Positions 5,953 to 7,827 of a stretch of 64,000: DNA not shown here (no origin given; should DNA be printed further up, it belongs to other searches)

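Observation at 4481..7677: Rieske/cytochrome b complex operon carrying a membrane-anchored octaheme (HAO/ONR-like) cytochrome c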

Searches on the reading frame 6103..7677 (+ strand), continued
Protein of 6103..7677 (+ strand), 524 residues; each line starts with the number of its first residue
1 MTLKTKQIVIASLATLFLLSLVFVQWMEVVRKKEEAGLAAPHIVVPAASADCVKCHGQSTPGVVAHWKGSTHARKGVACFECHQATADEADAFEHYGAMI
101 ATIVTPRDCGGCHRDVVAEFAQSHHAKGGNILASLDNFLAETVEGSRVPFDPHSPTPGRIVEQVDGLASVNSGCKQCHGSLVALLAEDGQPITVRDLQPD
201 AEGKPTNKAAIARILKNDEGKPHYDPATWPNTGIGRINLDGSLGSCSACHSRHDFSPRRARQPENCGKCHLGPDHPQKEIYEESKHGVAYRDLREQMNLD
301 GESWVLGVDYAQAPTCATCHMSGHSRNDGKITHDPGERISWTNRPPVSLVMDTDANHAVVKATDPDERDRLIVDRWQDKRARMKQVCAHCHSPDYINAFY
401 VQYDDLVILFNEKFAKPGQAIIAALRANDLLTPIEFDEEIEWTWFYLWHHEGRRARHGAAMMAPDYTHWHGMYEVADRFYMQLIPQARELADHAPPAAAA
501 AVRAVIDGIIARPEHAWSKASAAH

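Call 20: search_solved_structures(query=A1, max_evalue=0.01, show_alignments=5)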
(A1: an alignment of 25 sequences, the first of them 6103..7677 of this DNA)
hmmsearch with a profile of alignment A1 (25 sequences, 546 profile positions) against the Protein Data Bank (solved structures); distinct sequences matched with E-value up to 0.01: 9.
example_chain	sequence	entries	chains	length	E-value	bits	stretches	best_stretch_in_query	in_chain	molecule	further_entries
4qo5_A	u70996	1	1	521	3e-52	181.2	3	225-323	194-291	Hypothetical multiheme protein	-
6h5l_A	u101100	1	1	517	1.2e-30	109.9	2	245-432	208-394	Similar to hydroxylamine oxidoreductase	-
1fgj_A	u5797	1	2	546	1.9e-20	76.2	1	243-348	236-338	HYDROXYLAMINE OXIDOREDUCTASE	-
4fas_A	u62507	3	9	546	2.1e-20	76.1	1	243-348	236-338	Hydroxylamine oxidoreductase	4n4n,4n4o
6m0p_A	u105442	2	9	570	2.7e-20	75.7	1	243-348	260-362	Aerobic hydroxylamine oxidoreductase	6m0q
6hif_G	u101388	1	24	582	4.3e-18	68.5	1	245-329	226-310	Hydrazine dehydrogenase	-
4n4j_A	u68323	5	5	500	2e-16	62.9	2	245-328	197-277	hydroxylamine oxidoreductase | Similar to hydroxylamine oxidoreductase hao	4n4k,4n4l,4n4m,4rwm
6t5e_A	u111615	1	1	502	7.8e-15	57.7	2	245-328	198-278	Hydroxylamine oxidoreductase-like protein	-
3sxq_A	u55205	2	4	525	0.0029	19.5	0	46-126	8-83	Eight-heme nitrite reductase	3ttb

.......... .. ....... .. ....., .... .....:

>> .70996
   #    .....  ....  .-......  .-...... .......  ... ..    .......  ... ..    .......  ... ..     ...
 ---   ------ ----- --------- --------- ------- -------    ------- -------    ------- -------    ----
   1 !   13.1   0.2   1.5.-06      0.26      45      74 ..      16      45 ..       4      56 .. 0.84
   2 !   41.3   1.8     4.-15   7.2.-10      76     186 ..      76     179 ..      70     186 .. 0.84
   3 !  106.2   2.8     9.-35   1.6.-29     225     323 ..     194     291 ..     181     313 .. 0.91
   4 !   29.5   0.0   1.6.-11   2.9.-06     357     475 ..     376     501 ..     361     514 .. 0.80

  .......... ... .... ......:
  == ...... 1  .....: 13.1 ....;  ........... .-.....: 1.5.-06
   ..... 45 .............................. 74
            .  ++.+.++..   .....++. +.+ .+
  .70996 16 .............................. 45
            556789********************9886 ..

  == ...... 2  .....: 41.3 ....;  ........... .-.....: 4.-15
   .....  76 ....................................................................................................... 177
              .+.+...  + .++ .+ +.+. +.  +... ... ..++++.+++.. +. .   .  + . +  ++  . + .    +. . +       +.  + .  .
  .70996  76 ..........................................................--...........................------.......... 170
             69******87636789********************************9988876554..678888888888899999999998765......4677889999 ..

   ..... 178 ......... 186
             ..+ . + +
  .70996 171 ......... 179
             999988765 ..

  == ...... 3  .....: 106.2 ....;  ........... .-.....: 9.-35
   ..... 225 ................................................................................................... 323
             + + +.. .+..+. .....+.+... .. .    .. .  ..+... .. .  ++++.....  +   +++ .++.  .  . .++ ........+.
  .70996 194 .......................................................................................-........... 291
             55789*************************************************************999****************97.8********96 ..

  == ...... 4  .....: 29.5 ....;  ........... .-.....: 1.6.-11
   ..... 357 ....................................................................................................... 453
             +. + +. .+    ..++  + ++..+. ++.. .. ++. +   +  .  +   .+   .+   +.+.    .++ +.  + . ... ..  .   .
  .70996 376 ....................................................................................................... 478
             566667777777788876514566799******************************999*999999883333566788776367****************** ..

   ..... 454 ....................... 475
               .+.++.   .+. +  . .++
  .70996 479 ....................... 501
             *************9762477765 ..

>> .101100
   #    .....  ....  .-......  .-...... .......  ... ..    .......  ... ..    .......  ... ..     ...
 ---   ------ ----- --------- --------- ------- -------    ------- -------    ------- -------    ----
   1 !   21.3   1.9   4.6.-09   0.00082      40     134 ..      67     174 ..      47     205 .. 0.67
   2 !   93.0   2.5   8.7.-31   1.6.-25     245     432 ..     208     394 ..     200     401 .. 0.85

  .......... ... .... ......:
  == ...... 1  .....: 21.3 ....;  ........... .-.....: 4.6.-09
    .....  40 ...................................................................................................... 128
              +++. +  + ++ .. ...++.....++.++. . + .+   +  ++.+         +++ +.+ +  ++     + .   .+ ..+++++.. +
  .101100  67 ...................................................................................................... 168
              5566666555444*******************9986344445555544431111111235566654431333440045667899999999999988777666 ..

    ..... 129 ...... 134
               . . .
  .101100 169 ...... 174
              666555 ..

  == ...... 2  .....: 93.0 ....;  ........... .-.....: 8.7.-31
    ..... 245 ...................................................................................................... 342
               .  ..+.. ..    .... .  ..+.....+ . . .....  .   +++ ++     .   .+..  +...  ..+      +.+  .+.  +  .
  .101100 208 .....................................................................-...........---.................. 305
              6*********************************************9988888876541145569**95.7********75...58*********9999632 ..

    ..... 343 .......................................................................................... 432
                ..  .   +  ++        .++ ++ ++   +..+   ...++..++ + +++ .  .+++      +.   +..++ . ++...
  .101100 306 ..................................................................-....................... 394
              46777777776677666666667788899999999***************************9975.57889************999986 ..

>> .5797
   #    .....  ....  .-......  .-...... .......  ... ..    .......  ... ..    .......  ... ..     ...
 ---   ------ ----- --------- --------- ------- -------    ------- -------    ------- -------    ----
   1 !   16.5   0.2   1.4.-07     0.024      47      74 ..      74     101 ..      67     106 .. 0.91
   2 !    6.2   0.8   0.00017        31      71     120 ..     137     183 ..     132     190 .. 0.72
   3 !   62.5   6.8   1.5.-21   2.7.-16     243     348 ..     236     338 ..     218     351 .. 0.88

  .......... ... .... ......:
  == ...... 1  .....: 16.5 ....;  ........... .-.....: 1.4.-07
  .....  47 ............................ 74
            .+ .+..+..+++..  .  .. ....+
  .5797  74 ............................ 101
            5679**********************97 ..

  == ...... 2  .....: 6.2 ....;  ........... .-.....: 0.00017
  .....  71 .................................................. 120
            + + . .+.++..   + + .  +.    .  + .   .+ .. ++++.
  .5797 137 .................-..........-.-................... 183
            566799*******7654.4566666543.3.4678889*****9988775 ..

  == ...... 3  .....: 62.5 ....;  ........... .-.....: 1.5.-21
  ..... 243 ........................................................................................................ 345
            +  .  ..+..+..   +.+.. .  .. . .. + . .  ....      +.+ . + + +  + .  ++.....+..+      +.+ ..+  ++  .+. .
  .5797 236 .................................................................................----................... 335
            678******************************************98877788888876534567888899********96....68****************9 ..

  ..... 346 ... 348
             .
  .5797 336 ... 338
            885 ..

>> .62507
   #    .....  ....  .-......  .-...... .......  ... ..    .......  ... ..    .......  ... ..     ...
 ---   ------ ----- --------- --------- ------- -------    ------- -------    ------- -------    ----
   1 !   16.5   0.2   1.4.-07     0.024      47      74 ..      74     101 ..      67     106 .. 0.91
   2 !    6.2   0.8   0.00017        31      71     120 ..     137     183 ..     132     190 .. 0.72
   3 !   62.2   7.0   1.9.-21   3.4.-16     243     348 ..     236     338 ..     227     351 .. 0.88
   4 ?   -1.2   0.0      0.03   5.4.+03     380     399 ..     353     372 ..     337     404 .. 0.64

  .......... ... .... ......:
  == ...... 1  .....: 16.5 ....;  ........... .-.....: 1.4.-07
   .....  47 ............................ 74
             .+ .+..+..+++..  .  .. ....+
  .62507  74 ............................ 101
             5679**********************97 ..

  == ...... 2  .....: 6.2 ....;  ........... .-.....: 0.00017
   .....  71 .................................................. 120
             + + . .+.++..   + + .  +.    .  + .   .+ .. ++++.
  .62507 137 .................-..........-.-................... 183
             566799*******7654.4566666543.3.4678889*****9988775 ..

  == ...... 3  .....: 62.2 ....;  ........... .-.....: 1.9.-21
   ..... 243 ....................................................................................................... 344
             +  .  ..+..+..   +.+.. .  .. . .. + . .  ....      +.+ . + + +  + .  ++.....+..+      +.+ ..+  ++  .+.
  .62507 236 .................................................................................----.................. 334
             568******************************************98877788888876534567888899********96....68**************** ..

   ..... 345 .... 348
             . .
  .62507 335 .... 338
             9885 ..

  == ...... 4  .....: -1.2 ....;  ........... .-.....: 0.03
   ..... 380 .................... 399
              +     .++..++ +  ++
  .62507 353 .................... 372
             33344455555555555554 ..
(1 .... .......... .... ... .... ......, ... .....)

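Call 27: predict_structure(alignment_id=A1)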
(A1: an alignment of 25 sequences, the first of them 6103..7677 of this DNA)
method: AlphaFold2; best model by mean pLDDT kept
length: 524 residues; sequences in the alignment: 25
mean_pLDDT: 53.4   pTM: 0.37
mean pLDDT of the five models: 53.4, 52.7, 51.7, 47.6, 43.4
residues with pLDDT >= 90: 49; 70-90: 87; 50-70: 124; < 50: 264
segments of 3 or more residues with pLDDT < 50: 41-53, 55-57, 59-64, 69-82, 102-181, 229-350, 434-436, 457-470, 520-524
pLDDT, mean of each block of 10 residues (from residue 1): 92 95 86 64 41 46 44 44 60 57 44 42 37 27 24 32 28 31 72 69 68 78 54 30 26 26 27 28 27 34 35 30 31 31 34 62 77 71 57 63 64 78 88 58 62 52 43 69 89 93 93 67 34
secondary structure, 60 per line:
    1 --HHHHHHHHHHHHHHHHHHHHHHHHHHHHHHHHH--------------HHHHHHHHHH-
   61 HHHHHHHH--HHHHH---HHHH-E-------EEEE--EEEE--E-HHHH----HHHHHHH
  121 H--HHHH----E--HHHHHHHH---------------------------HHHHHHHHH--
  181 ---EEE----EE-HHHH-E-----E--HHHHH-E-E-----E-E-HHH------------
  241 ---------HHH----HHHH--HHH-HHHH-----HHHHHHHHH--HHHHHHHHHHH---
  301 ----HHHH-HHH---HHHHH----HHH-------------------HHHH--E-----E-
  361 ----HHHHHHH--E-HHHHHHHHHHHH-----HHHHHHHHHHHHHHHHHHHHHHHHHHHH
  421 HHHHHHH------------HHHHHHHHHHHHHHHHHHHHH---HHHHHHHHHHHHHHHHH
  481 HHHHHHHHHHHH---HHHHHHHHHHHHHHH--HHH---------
elements in order: H3-35 H50-59 H61-68 H71-75 H79-82 E92-95 E98-101 H106-109 H114-121 H124-127 H135-142 H170-178 E184-186 H194-197 H208-212 H257-260 H267-270 H276-284 H287-297 H305-308 H316-320 H347-350 H365-371 H376-387 H393-427 H440-460 H464-492 H496-510

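Call 33: find_encoding_contigs(protein=P0001, flank=3000, max_places=4)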
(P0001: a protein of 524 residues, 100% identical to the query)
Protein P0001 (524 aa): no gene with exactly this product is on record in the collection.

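Call 35: find_encoding_contigs(protein=P0121, flank=8000, max_places=3)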
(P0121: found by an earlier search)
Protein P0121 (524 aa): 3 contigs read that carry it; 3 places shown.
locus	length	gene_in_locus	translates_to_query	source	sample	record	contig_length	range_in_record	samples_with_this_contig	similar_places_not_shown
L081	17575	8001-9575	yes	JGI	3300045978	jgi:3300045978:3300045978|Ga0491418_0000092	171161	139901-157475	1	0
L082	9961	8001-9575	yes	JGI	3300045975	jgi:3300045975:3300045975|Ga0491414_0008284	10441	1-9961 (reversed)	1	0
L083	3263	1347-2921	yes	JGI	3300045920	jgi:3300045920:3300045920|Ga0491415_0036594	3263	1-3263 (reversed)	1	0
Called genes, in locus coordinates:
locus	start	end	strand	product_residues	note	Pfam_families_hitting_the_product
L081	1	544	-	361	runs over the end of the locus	PF00482:T2SSF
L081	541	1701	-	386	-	PF00437:T2SSE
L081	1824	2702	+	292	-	PF00296:Bac_luciferase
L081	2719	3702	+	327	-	PF08240:ADH_N, PF00107:ADH_zinc_N, PF13602:ADH_zinc_N_2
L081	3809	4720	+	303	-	PF13417:GST_N_3, PF13409:GST_N_2, PF13410:GST_C_2, PF14497:GST_C_3 (faint)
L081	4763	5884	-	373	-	PF13409:GST_N_2 (faint), PF13417:GST_N_3, PF13410:GST_C_2 (faint), PF00043:GST_C (weak)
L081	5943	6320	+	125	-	PF06865:Ppnp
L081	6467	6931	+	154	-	PF00355:Rieske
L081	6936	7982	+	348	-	PF00033:Cytochrome_B, PF01292:Ni_hydr_CYTB (faint), PF14358:DUF4405 (weak), PF13631:Cytochrom_B_N_2, PF00032:Cytochrom_B_C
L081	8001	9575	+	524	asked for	PF13435:Cytochrome_C554 (faint), PF14522:Cytochrome_C7 (faint), PF13447:Multi-haem_cyto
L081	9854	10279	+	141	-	PF07883:Cupin_2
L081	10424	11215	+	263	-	PF00561:Abhydrolase_1, PF12146:Hydrolase_4 (weak), PF12697:Abhydrolase_6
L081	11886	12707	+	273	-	PF13489:Methyltransf_23, PF01209:Ubie_methyltran, PF08241:Methyltransf_11, PF08242:Methyltransf_12, PF13649:Methyltransf_25, PF13847:Methyltransf_31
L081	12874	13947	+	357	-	PF21320:WHD_Rv2258c, PF05175:MTS, PF13489:Methyltransf_23, PF01209:Ubie_methyltran (faint), PF08241:Methyltransf_11, PF08242:Methyltransf_12, PF13649:Methyltransf_25, PF13847:Methyltransf_31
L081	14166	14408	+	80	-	PF13711:DUF4160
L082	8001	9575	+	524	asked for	PF13435:Cytochrome_C554 (faint), PF14522:Cytochrome_C7 (faint), PF13447:Multi-haem_cyto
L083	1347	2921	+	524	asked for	PF13435:Cytochrome_C554 (faint), PF14522:Cytochrome_C7 (faint), PF13447:Multi-haem_cyto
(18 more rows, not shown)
